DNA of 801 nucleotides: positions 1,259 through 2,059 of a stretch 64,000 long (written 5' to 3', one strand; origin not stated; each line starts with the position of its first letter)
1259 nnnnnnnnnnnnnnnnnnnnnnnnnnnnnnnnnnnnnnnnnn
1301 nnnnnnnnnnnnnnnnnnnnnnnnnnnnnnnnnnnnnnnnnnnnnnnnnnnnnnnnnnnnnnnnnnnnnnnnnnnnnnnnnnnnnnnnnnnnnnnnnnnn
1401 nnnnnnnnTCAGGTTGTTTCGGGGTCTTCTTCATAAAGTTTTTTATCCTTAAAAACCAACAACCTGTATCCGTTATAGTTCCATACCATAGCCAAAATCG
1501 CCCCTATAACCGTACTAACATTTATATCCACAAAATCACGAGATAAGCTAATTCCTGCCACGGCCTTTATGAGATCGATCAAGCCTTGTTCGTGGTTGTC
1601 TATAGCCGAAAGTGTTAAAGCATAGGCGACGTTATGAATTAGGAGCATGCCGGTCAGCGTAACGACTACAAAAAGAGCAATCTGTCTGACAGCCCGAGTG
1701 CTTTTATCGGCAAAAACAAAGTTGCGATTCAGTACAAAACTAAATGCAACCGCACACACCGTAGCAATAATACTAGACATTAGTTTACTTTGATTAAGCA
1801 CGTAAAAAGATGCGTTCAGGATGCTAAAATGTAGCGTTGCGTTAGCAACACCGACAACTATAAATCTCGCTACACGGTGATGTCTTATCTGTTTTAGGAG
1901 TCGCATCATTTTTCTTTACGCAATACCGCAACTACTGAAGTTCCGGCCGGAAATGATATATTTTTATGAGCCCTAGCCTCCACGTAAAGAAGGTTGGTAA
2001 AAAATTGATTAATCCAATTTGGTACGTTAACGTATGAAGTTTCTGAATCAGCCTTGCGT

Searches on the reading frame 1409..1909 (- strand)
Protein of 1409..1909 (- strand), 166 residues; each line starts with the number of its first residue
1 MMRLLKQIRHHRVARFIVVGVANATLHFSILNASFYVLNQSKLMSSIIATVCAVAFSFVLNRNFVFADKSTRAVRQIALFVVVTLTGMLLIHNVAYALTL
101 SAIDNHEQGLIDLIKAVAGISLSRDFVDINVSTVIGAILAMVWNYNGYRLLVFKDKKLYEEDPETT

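Call 80: search_protein_families(library=pfam, proteins=[window:1409-1909:-], max_evalue=0.001)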
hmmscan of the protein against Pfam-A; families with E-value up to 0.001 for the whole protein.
window:1409-1909:- (166 aa): 1 family
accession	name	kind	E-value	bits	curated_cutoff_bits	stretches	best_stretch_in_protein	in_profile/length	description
PF04138.20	GtrA_DPMS_TM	-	2.2e-18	67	26.1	1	15-153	1-117/117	GtrA/DPMS, transmembrane domain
